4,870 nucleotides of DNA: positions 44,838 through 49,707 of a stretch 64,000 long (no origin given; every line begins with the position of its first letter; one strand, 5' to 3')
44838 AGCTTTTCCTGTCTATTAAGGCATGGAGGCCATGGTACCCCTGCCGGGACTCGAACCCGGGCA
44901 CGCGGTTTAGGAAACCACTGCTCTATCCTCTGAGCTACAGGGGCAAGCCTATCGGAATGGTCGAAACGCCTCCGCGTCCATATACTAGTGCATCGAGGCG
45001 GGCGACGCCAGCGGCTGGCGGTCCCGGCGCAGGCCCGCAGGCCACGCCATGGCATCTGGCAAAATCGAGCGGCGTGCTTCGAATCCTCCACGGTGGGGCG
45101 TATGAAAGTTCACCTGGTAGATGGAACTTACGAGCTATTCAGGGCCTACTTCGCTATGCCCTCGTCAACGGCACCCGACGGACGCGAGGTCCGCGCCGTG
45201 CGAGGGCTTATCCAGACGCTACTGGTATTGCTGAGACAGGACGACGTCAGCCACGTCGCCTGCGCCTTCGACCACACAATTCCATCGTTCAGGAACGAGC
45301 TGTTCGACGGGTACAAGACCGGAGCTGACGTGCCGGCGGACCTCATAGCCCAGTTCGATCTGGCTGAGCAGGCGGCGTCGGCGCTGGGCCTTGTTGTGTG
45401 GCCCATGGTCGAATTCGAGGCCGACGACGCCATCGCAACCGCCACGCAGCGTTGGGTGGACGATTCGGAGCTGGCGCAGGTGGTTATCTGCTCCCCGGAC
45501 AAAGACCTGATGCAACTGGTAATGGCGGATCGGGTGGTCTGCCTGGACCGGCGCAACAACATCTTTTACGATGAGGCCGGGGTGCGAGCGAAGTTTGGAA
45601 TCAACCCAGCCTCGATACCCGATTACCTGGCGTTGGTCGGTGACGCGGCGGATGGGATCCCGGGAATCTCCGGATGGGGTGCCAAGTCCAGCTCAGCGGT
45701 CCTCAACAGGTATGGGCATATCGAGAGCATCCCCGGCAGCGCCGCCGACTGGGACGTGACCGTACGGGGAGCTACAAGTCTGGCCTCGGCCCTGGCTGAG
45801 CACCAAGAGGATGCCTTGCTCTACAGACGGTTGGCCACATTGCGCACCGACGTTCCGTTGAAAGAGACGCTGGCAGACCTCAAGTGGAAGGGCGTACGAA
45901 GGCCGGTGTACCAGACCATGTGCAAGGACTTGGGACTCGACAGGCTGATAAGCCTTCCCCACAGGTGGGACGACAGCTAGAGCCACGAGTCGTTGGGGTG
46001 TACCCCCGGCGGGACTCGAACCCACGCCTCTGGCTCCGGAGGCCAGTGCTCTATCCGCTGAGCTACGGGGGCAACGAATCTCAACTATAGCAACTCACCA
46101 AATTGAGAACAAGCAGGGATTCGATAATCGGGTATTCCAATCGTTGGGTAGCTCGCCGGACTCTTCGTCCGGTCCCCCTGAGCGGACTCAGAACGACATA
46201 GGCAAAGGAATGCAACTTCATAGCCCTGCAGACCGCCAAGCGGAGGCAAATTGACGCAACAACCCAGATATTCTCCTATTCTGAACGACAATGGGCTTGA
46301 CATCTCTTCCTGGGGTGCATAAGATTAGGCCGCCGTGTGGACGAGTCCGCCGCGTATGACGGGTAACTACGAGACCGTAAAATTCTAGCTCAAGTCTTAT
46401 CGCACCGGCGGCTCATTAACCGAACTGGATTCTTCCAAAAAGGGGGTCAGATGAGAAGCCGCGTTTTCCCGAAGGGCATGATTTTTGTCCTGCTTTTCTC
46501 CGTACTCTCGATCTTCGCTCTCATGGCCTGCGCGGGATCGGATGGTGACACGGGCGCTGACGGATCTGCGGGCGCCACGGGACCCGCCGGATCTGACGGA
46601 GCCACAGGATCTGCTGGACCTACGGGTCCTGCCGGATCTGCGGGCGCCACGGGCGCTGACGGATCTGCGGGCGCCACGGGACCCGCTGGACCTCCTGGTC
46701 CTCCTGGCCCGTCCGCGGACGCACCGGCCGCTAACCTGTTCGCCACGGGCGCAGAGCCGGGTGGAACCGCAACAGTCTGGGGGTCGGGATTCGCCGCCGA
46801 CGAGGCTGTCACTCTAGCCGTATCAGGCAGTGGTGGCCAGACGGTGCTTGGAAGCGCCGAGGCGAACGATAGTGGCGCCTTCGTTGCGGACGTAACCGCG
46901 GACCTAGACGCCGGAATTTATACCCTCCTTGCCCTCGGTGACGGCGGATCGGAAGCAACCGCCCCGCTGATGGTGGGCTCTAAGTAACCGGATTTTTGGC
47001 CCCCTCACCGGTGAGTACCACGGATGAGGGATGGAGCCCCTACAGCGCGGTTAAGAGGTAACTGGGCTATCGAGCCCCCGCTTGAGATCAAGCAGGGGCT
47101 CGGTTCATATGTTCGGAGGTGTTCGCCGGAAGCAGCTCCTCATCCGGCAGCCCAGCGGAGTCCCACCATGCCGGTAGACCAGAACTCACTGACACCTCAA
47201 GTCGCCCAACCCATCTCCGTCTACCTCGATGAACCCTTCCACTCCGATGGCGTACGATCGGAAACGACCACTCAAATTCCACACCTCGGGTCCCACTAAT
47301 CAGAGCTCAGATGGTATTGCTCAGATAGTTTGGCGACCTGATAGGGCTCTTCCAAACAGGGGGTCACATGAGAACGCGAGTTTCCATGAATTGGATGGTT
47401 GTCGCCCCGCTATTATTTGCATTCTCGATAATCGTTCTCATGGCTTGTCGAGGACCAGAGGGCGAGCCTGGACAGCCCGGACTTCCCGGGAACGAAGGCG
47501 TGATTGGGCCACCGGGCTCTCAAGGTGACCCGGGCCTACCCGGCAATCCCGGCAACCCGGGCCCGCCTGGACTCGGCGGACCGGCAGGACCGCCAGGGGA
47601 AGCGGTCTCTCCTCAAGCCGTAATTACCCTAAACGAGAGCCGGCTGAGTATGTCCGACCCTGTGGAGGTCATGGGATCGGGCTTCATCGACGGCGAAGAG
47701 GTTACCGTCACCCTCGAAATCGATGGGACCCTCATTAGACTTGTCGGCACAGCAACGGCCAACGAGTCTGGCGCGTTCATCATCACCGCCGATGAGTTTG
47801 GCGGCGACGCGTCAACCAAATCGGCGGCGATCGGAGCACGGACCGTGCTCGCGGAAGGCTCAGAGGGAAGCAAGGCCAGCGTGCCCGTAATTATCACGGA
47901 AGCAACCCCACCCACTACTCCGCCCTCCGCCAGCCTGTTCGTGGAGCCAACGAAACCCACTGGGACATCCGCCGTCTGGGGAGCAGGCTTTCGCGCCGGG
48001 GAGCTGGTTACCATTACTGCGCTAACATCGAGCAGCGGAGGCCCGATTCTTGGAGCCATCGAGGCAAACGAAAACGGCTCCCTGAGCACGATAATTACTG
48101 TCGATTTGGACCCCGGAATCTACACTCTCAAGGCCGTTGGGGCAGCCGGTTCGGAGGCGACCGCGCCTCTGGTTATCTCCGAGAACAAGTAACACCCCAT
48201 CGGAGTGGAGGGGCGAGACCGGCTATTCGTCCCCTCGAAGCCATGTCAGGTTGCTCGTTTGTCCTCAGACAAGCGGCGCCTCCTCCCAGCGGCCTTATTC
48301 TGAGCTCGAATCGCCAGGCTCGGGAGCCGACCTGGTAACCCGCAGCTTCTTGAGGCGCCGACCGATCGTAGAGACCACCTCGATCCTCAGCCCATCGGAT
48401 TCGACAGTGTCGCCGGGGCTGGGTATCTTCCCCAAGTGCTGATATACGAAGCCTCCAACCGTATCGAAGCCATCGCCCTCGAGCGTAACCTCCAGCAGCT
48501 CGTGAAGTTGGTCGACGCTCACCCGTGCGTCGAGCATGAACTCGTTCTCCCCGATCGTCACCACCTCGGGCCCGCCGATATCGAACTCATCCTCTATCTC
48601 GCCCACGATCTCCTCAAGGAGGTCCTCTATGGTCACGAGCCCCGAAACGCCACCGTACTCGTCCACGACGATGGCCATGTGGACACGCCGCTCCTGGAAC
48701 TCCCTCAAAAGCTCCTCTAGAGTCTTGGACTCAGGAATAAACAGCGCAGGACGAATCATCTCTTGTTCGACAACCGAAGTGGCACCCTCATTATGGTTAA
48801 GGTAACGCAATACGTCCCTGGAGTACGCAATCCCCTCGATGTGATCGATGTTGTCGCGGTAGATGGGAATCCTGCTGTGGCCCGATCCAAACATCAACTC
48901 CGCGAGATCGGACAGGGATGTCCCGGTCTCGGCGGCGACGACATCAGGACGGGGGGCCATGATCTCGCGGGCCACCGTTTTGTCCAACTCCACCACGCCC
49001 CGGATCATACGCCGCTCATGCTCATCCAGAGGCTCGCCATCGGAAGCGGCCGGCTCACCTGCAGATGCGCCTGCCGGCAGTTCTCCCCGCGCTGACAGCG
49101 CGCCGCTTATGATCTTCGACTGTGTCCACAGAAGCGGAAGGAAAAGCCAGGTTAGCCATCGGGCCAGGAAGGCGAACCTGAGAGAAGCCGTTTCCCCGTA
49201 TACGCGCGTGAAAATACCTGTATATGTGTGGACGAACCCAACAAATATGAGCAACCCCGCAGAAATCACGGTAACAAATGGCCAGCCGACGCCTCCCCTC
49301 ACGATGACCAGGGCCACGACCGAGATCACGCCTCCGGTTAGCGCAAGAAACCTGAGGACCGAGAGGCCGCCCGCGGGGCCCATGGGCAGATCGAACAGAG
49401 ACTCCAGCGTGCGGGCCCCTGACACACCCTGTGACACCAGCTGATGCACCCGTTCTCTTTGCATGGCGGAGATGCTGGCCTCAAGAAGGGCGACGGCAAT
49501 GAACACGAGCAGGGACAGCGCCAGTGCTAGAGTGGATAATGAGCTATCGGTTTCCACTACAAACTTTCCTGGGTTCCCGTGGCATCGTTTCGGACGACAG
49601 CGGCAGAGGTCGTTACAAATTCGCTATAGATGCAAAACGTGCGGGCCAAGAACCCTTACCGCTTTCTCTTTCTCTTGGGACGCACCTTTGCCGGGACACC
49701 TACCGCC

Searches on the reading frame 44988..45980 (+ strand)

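Call 7: search_protein_families(library=pfam, proteins=[window:44988-45980:+], max_evalue=0.001)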
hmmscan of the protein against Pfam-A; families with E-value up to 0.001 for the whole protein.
window:44988-45980:+ (330 aa): 2 families
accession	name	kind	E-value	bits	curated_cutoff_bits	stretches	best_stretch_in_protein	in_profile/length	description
PF02739.22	5_3_exonuc_N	-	1.5e-38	132.5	34.3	1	40-204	1-164/164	5'-3' exonuclease, N-terminal resolvase-like domain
PF01367.25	5_3_exonuc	-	4.8e-23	81.9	40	1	205-304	1-95/97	5'-3' exonuclease, C-terminal SAM fold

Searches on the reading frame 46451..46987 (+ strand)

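Call 8: search_protein_families(library=pfam, proteins=[window:46451-46987:+], max_evalue=0.001)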
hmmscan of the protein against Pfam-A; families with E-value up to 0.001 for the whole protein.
window:46451-46987:+ (178 aa): 1 family
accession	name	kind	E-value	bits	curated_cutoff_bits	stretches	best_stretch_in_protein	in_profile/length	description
PF01391.23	Collagen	-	1.5e-09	37.9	27.2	1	29-87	1-59/60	Collagen triple helix repeat (20 copies)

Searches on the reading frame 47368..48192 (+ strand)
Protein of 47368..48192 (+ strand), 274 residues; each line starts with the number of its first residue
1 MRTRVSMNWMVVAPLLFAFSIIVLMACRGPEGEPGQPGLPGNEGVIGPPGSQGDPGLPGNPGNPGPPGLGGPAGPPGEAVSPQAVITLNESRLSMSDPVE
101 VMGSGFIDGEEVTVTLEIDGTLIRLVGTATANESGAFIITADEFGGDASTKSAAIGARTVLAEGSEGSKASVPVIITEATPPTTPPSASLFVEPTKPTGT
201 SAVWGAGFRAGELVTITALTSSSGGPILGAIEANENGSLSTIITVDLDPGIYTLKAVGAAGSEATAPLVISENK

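Call 8: search_protein_families(library=pfam, proteins=[window:47368-48192:+], max_evalue=0.001)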
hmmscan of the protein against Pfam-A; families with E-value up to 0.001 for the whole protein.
window:47368-48192:+ (274 aa): 1 family
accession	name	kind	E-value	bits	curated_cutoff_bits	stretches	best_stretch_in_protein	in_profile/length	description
PF01391.23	Collagen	-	1.9e-08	34.3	27.2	1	29-78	4-53/60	Collagen triple helix repeat (20 copies)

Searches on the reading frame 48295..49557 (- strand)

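Call 8: search_protein_families(library=pfam, proteins=[window:48295-49557:-], max_evalue=0.001)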
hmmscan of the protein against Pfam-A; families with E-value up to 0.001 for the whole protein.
window:48295-49557:- (420 aa): 3 families
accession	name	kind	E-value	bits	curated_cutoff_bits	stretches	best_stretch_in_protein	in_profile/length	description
PF00571.33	CBS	-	1.8e-20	73.4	24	2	267-318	5-56/57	CBS domain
PF03471.22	CorC_HlyC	-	1.8e-19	69.9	27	1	335-409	3-79/81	Transporter associated domain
PF01595.25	CNNM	-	1.5e-06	28.4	28.4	1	17-159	8-151/181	Cyclin M transmembrane N-terminal domain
